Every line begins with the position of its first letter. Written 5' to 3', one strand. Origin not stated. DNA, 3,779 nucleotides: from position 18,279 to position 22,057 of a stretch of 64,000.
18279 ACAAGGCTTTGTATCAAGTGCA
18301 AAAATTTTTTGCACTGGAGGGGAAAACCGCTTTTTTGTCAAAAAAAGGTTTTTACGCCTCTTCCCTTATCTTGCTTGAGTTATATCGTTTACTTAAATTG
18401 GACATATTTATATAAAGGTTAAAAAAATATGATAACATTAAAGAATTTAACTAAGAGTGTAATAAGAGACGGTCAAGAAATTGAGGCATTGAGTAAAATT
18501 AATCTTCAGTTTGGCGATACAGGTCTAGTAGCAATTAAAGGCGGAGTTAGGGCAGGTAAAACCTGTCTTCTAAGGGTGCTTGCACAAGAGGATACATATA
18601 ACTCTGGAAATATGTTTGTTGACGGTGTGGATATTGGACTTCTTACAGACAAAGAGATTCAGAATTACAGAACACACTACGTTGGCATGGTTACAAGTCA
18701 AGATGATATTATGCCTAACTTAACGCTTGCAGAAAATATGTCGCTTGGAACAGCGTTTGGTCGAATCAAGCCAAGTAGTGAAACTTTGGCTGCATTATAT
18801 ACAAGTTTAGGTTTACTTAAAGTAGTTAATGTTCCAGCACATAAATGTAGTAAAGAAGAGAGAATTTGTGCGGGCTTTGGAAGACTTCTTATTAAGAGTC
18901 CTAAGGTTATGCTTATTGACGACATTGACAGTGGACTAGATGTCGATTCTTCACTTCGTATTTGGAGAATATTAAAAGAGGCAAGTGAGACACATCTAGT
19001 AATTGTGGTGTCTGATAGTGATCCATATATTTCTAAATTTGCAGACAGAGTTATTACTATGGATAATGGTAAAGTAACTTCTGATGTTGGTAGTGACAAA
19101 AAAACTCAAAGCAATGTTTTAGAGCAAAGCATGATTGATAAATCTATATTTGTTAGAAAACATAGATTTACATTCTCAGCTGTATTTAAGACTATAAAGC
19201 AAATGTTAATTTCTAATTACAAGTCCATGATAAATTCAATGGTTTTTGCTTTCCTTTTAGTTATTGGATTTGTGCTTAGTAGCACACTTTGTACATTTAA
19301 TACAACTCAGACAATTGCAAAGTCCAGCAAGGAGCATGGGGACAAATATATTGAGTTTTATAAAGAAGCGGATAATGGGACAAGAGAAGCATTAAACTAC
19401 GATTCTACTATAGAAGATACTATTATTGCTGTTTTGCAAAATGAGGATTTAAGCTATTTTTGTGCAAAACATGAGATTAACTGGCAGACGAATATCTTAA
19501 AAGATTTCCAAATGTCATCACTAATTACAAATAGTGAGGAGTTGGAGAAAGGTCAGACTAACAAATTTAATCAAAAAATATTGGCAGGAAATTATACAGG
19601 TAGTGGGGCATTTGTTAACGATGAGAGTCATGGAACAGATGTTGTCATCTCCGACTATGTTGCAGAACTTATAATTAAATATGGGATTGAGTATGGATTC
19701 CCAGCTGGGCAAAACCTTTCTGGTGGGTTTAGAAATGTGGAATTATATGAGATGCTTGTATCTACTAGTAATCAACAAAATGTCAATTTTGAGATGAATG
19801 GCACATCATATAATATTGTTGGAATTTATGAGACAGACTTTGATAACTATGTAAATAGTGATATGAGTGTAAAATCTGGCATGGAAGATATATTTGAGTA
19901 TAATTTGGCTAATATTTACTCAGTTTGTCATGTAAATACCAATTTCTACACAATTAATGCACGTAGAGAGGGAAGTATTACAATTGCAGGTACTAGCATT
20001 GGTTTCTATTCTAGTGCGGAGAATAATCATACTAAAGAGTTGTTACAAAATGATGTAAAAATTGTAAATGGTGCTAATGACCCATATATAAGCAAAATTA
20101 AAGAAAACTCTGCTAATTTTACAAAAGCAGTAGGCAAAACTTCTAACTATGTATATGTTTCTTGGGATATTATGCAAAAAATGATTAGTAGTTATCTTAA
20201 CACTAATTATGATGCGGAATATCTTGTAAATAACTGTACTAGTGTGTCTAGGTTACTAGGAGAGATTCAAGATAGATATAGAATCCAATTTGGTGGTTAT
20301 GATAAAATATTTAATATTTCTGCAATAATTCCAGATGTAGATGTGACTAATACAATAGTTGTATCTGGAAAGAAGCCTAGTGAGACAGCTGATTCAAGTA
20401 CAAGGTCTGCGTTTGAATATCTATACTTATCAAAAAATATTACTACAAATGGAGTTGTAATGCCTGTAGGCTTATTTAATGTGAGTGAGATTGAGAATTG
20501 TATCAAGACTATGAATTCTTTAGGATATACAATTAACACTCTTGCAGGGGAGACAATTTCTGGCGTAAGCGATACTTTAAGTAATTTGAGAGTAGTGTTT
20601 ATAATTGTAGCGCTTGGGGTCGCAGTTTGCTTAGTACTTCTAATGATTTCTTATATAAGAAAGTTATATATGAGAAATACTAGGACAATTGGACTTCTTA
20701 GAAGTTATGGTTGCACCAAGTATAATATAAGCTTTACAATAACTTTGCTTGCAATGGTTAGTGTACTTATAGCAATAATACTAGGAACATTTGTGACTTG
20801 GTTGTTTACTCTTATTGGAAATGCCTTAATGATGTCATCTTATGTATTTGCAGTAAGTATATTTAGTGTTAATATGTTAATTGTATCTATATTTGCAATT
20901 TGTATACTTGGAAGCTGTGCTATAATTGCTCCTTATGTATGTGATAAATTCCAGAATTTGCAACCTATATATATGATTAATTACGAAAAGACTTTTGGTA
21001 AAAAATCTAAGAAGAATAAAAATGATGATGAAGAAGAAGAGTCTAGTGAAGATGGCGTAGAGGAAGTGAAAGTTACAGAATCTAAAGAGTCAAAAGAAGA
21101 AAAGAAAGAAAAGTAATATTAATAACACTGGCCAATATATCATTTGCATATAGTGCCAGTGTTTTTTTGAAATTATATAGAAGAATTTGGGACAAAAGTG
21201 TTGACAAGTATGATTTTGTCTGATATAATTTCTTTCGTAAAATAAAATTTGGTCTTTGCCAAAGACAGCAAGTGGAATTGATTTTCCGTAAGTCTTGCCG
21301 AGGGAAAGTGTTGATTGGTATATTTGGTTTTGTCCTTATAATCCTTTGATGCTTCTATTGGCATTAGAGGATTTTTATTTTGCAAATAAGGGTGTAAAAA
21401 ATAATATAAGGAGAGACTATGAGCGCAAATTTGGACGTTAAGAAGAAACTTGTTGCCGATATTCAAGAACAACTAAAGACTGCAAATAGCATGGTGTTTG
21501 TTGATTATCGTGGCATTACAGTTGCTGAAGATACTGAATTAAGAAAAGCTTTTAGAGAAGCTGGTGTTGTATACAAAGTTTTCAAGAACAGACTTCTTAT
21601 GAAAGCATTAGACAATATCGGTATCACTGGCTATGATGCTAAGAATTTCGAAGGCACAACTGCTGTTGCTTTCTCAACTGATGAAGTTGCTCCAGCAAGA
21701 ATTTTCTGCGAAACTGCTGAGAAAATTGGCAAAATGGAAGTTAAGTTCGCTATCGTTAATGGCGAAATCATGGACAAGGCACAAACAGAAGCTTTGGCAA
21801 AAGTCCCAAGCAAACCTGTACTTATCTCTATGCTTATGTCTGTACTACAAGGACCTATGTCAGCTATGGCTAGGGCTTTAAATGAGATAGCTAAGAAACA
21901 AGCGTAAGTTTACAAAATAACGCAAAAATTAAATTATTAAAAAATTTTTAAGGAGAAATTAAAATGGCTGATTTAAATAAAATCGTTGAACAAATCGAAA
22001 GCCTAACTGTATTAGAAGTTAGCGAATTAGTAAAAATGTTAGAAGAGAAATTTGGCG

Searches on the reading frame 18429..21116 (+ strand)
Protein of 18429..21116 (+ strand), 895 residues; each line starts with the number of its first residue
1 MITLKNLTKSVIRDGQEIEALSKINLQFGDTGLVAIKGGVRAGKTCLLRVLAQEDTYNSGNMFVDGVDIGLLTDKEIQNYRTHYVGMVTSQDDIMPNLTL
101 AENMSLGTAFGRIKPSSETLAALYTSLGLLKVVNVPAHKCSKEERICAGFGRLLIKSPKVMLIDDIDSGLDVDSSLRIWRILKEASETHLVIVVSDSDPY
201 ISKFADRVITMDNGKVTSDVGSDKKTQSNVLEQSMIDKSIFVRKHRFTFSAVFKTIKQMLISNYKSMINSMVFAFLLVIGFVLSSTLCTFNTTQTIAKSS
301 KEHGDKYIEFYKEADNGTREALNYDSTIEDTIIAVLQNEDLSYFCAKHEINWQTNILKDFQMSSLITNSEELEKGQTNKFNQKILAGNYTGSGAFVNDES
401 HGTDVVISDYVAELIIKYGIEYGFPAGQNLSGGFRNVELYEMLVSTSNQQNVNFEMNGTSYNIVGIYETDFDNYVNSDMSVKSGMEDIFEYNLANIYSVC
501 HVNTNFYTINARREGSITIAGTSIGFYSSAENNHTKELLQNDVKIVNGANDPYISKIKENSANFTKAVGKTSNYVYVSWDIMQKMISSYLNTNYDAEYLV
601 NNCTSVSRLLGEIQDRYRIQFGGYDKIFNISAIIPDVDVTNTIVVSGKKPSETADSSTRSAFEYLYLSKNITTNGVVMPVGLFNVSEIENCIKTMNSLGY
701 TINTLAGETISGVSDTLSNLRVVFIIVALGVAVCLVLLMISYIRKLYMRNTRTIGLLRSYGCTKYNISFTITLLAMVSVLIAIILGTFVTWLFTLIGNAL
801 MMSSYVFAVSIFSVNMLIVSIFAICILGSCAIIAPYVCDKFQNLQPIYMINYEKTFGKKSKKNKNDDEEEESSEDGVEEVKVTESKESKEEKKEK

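Call 7: search_protein_families(library=pfam, proteins=[window:18429-21116:+], max_evalue=0.001)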
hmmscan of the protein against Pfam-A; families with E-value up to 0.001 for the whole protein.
window:18429-21116:+ (895 aa): 2 families
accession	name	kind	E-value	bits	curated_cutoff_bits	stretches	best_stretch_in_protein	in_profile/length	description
PF00005.33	ABC_tran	-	1.5e-10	42.2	25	1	21-165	1-134/137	ABC transporter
PF02687.27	FtsX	-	0.00054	20.4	25.5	1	726-834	2-111/120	FtsX-like permease C-terminal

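Call 20: search_protein_families(library=ncbifam, proteins=[window:18429-21116:+], max_evalue=1)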
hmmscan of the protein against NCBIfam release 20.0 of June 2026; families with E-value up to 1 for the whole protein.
window:18429-21116:+ (895 aa): 135 families (the best 25 are shown)
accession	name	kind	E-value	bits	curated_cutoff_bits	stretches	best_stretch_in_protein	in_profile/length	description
NF007826.0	PRK10535.1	equivalog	1.7e-24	86.1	966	1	2-336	5-340/648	macrolide ABC transporter ATP-binding protein/permease MacB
TIGR02211.1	LolD_lipo_ex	equivalog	2.7e-24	85.9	307.75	1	2-217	2-220/221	lipoprotein-releasing ABC transporter ATP-binding protein LolD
TIGR03608.1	L_ocin_972_ABC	subfamily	1.1e-21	77.2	254.85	1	12-211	5-206/206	putative bacteriocin export ABC transporter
TIGR02673.1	FtsE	equivalog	6.4e-21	75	264.85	1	1-215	1-214/214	cell division ATP-binding protein FtsE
NF007027.0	PRK09493.1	equivalog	3.8e-19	69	379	1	1-224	1-222/240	glutamine ABC transporter ATP-binding protein GlnQ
TIGR02982.1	heterocyst_DevA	subfamily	1.1e-18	67.6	295.8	1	2-216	2-219/220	ABC exporter ATP-binding subunit, DevA family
TIGR02315.1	ABC_phnC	equivalog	4.5e-18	65.6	266.1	1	1-227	1-235/243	phosphonate ABC transporter ATP-binding protein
NF038007.1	ABC_ATP_DarD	equivalog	3.8e-16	59.2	375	1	1-215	1-217/218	darobactin export ABC transporter ATP-binding protein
TIGR00968.1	3a0106s01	subfamily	4.1e-16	59.2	342.75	1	16-225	11-217/237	sulfate ABC transporter ATP-binding protein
TIGR03375.1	type_I_sec_LssB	subfamily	7.2e-16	57.6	693.1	1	15-221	477-684/696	type I secretion system permease/ATPase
TIGR02142.1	modC_ABC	equivalog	1.4e-15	57.4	285.05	1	23-232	15-226/353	molybdenum ABC transporter ATP-binding protein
NF040933.2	ABC_arch_GlcV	equivalog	1.5e-15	57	450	1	2-217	3-221/357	glucose ABC transporter ATP-binding protein GlcV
TIGR01186.1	proV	subfamily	2.7e-15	56.3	326.6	1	20-259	8-247/363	betaine/proline/choline family ABC transporter ATP-binding protein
NF010069.0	PRK13549.1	equivalog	4.5e-15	55.1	699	2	150-238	416-505/513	xylose ABC transporter ATP-binding protein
NF008442.0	PRK11288.1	equivalog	4.5e-15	54.9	689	2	150-238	410-499/504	L-arabinose ABC transporter ATP-binding protein AraG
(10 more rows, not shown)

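Call 72: find_related_loci(query=A4, collection=metagenome_contigs, flank=10000)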
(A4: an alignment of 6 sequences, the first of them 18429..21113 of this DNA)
Query A4 (895 aa) in metagenome_contigs; peptide patterns used: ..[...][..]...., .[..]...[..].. (x = any residue, [..] = any of these).
329 stretches matched a pattern; 9 encode a relative of the query (tblastn E <= 1e-3); 9 distinct loci.
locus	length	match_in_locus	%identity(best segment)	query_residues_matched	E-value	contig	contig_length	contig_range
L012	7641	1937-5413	30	1-833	2e-27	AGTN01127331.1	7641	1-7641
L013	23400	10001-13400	31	1-271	7e-30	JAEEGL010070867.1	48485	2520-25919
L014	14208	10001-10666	25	1-219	2e-18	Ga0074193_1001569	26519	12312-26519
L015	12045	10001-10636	26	14-220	4e-14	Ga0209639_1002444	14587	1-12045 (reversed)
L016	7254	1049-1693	25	1-214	3e-13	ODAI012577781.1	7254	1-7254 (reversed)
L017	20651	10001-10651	22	6-219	3e-12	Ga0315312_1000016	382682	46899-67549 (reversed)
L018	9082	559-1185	27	2-214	2e-11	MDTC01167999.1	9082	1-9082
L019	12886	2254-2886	25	14-224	3e-8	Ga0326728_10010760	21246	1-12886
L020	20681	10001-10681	27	1-219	5e-21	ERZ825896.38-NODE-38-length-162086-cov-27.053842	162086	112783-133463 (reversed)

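Call 89: search_solved_structures(query=A4, max_evalue=0.001)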
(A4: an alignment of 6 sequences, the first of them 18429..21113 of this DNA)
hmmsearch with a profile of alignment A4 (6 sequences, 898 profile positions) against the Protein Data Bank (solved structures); distinct sequences matched with E-value up to 0.001: 334 (the best 60 are shown).
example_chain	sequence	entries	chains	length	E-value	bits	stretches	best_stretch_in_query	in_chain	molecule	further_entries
5gko_A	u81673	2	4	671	4.1e-28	101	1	6-287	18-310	Macrolide export ATP-binding/permease protein MacB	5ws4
5xu1_A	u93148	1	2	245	1.4e-27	99.2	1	1-222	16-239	ABC transporter ATP-binding protein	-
7tcg_B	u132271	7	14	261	7.7e-25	90.2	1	17-227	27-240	Bacitracin export ATP-binding protein BceA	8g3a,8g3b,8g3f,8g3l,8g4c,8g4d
8s5g_B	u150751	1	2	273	8.7e-25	90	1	17-227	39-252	Bacitracin export ATP-binding protein BceA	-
7tch_B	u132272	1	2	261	1e-24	89.8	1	17-227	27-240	Bacitracin export ATP-binding protein BceA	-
5lil_A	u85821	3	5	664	1.4e-24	89.4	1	2-285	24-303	Macrolide export ATP-binding/permease protein MacB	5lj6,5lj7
5nik_J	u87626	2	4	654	1.5e-24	89.2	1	3-325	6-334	Macrolide export ATP-binding/permease protein MacB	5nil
9ugg_A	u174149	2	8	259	5.4e-24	87.4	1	18-225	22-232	Lantibiotic ABC transporter ATP-binding protein PsdA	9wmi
1f3o_A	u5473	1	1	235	1.2e-23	86.3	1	1-217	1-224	HYPOTHETICAL ABC TRANSPORTER ATP-BINDING PROTEIN MJ0796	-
1l2t_A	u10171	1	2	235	1.6e-23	85.9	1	1-217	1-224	Hypothetical ABC transporter ATP-binding protein MJ0796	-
3tif_A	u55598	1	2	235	9.6e-23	83.2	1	1-217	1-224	Uncharacterized ABC transporter ATP-binding protein MJ0796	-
4yms_J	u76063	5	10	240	9.9e-22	79.9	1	17-238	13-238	ABC-type polar amino acid transport system, ATPase component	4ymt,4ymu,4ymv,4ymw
5lj9_A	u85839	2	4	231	1.1e-21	79.7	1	3-218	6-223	Macrolide export ATP-binding/permease protein MacB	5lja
7zk8_A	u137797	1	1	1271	1.9e-20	75.7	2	20-221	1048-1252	ATP-dependent translocase ABCB1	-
7zk4_A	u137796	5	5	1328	1.9e-20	75.6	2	20-221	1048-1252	ATP-dependent translocase ABCB1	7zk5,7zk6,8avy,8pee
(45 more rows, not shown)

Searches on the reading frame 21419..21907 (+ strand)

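Call 7: search_protein_families(library=pfam, proteins=[window:21419-21907:+], max_evalue=0.001)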
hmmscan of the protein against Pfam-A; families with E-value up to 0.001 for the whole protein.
window:21419-21907:+ (162 aa): 1 family
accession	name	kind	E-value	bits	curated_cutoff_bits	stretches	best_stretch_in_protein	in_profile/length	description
PF00466.25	Ribosomal_L10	-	4e-24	85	22.8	1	6-99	4-98/100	Ribosomal protein L10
